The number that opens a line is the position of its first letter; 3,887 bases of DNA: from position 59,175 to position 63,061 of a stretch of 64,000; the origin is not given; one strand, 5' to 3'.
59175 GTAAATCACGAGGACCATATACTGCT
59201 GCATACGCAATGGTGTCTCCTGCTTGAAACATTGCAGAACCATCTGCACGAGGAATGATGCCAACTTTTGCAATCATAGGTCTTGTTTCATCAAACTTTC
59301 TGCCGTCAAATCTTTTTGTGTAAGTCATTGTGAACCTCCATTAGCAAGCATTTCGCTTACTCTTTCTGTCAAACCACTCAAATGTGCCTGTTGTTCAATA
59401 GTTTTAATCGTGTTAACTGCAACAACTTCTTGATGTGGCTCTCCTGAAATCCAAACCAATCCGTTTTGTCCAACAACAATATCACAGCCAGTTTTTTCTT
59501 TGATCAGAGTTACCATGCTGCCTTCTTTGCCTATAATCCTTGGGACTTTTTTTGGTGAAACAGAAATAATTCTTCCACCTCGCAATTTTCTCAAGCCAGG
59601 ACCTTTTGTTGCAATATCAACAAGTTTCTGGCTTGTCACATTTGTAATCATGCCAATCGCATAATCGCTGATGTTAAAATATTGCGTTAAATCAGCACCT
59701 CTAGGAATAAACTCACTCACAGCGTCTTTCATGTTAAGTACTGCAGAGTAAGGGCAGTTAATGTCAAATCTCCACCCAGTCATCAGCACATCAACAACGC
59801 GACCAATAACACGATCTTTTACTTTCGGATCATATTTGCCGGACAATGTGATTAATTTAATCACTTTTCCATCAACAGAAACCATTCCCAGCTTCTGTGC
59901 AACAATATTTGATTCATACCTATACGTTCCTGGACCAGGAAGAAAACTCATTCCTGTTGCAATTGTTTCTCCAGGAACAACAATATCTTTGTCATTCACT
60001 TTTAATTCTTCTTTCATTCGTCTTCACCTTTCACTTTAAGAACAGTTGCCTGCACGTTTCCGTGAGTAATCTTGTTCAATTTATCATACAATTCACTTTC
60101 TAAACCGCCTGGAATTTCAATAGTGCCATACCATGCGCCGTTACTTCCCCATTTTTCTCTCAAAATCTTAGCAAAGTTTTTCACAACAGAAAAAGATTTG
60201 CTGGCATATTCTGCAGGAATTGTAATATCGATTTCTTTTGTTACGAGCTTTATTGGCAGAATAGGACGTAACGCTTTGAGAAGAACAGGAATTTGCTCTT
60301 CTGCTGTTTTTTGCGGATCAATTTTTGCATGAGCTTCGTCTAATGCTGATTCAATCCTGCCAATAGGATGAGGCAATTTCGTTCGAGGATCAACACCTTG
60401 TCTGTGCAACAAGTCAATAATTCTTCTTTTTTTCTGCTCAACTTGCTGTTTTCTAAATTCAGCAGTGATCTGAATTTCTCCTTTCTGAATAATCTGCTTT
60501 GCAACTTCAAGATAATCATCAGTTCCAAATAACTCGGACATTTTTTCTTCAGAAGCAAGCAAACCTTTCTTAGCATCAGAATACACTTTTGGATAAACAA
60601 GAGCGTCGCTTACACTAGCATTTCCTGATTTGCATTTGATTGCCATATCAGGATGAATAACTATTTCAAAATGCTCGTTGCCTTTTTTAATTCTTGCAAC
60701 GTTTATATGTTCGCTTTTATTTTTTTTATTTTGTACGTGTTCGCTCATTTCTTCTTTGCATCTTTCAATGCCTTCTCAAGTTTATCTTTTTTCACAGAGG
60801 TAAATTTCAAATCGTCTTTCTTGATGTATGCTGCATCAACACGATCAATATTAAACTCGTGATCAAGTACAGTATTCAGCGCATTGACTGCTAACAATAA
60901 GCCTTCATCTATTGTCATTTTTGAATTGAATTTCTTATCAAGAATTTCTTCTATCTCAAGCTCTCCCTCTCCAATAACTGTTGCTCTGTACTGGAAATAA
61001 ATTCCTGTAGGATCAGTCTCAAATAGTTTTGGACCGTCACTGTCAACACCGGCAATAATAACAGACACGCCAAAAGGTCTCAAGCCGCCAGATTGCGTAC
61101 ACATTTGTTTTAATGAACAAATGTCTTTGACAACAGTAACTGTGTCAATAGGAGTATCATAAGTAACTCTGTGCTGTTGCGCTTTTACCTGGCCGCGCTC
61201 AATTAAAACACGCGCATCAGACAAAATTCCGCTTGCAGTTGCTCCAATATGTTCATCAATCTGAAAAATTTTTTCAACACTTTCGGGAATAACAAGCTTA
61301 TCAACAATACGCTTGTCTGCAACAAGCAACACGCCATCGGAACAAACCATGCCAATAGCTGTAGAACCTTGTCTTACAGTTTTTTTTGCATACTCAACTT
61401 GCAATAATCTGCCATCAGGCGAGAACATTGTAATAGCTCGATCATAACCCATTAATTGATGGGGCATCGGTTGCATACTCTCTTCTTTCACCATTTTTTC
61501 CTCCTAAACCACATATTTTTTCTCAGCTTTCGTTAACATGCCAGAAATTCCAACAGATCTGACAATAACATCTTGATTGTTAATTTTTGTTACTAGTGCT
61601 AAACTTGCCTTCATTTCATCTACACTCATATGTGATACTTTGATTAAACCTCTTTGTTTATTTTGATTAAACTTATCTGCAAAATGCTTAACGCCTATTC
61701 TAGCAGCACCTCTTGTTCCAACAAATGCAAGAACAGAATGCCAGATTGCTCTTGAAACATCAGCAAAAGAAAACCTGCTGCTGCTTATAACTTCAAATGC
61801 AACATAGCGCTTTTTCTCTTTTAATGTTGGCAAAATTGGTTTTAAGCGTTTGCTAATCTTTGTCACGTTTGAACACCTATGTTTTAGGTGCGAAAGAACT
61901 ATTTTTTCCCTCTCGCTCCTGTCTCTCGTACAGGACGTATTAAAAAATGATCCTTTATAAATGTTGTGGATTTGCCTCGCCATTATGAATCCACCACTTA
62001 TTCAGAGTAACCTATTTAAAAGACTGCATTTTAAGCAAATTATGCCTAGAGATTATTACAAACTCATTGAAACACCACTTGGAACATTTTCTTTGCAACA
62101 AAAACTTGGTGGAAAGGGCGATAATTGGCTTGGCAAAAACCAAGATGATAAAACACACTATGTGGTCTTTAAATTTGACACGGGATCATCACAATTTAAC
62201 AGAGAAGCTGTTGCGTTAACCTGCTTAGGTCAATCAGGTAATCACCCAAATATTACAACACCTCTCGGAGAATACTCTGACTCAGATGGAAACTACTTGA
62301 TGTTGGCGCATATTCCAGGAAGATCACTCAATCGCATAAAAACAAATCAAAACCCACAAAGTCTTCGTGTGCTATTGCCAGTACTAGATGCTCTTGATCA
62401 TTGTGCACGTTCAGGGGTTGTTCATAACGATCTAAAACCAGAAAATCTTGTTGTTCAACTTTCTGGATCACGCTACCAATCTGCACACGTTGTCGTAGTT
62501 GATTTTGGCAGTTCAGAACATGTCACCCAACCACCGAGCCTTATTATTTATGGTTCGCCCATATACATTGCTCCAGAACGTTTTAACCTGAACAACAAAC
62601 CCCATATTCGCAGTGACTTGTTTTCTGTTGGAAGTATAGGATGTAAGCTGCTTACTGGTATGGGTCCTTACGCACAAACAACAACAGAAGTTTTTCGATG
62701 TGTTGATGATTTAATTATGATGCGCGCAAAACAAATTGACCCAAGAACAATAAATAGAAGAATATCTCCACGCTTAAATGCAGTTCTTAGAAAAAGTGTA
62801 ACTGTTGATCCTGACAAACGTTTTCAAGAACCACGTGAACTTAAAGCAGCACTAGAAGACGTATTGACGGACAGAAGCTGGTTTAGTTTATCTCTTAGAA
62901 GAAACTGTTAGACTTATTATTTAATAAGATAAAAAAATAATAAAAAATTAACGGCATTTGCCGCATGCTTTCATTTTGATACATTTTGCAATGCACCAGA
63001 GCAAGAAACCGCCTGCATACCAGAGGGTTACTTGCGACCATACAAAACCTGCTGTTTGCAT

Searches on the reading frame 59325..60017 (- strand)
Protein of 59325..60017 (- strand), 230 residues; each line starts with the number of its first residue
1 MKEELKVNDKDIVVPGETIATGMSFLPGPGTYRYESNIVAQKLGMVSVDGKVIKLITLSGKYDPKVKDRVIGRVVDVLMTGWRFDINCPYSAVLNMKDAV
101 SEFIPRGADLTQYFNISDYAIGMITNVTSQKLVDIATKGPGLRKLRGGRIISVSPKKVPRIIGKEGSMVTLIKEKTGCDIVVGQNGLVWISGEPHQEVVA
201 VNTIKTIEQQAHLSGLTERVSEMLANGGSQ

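Call 31: search_protein_families(library=pfam, proteins=[window:59325-60017:-], max_evalue=0.001)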
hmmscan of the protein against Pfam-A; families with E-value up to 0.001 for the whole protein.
window:59325-60017:- (230 aa): 5 families
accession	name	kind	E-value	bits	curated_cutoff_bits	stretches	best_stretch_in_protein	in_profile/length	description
PF15985.11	KH_6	-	1.7e-09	38.3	27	1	148-194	1-45/47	KH domain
PF00013.35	KH_1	-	3.2e-09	36.9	21.5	1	151-204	4-64/66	KH domain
PF14382.12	ECR1_N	-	3.2e-09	36.9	27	1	12-49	1-38/38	Exosome complex exonuclease RRP4 N-terminal region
PF21266.3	RRP4_S1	-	7.1e-08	33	27.3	1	61-98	1-38/73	RRP4, S1 domain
PF22625.2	ECR1_N_2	-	0.00018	21.6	27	1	11-58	2-50/51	Exosome RNA binding protein RRP4 N-terminal domain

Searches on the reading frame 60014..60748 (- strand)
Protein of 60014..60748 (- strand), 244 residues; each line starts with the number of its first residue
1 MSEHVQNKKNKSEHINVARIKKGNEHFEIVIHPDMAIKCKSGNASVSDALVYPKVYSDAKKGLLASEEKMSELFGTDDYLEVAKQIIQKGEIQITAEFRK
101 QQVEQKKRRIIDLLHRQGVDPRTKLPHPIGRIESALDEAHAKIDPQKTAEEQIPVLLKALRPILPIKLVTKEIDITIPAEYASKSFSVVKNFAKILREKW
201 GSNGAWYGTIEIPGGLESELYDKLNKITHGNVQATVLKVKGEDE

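Call 31: search_protein_families(library=pfam, proteins=[window:60014-60748:-], max_evalue=0.001)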
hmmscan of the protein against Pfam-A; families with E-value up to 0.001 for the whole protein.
window:60014-60748:- (244 aa): 3 families
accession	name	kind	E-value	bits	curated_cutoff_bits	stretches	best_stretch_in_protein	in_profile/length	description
PF09377.16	SBDS_domain_II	-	1.9e-20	73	27.2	1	108-167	1-60/62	SBDS protein, domain II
PF01172.24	SBDS_N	-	1.1e-19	70.5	24.6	1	16-99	3-87/88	Shwachman-Bodian-Diamond syndrome (SBDS) N-terminal domain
PF20268.4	SBDS_C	-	4.6e-15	55.7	27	1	173-238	3-70/71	SBDS protein, C-terminal domain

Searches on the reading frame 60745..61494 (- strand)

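Call 31: search_protein_families(library=pfam, proteins=[window:60745-61494:-], max_evalue=0.001)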
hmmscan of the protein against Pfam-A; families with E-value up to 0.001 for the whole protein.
window:60745-61494:- (249 aa): 2 families
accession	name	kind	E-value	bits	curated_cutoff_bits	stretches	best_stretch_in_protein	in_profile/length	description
PF00227.31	Proteasome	-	1.7e-54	184.8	22.4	1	40-224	1-189/189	Proteasome subunit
PF10584.14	Proteasome_A_N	-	7.4e-13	48.4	27.7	1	17-38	1-22/23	Proteasome subunit A N-terminal signature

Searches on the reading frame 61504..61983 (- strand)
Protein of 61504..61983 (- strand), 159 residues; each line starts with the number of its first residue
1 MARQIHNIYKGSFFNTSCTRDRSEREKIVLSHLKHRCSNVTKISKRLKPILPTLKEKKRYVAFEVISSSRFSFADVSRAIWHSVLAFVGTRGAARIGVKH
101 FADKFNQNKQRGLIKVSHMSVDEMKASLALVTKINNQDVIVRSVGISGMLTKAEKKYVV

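Call 31: search_protein_families(library=pfam, proteins=[window:61504-61983:-], max_evalue=0.001)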
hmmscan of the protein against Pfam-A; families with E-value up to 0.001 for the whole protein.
window:61504-61983:- (159 aa): 1 family
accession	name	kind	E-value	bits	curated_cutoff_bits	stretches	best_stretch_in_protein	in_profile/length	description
PF01900.24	RNase_P_Rpp14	-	4.3e-17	62.6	23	1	59-158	1-104/104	Rpp14/Pop5 family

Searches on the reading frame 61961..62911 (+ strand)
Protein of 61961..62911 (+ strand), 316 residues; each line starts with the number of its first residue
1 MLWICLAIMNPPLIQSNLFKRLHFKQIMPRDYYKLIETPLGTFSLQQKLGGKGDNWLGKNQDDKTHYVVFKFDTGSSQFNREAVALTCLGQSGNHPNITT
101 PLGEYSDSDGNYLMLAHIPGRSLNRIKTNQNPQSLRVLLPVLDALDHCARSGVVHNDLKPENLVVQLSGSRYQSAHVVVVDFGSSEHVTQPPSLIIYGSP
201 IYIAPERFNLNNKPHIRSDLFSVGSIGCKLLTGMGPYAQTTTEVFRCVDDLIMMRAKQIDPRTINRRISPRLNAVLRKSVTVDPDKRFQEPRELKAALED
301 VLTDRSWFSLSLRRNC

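Call 9: search_protein_families(library=ncbifam, proteins=[window:61961-62911:+], max_evalue=0.00001)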
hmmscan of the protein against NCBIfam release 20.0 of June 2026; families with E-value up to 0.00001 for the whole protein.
window:61961-62911:+ (316 aa): 10 families
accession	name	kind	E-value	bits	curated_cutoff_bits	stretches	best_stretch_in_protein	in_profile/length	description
NF033483.0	PknB_PASTA_kin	equivalog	5.2e-23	81.9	450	1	77-305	52-272/563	Stk1 family PASTA domain-containing Ser/Thr kinase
NF047741.1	antiphage_MADS6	equivalog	6e-19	68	460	1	78-303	241-462/612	methylation-associated defense system protein kinase MAD6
NF052427.1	StpK7MSMEG_1200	equivalog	2e-16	59.6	900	1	38-304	4-271/601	serine/threonine protein kinase StpK7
NF038150.1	lanthi_synth_IV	equivalog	2.7e-15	55.8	650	1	80-302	240-457/851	class IV lanthionine synthetase LanL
TIGR03903.1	TOMM_kin_cyc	equivalog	1e-14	53.4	705.75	1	79-294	25-240/1267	TOMM system kinase/cyclase fusion protein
NF033442.0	BREX_PglW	equivalog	1.9e-14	52.4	990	2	64-185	537-660/1391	BREX system serine/threonine kinase PglW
NF009651.0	PRK13184.1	equivalog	6.4e-11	41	839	1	141-308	122-298/932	serine/threonine-protein kinase PknD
NF043056.1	T4SS_LegK1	equivalog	1.1e-10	40.7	550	1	141-226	197-279/516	Dot/Icm T4SS effector kinase LegK1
NF038151.1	lanthi_synth_III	equivalog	1.4e-08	33.6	575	1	78-277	269-467/833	class III lanthionine synthetase LanKC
NF053615.1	SerThrKinAfsKStmc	equivalog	9.2e-08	31.2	1300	1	112-281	88-252/809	protein serine/threonine kinase AfsK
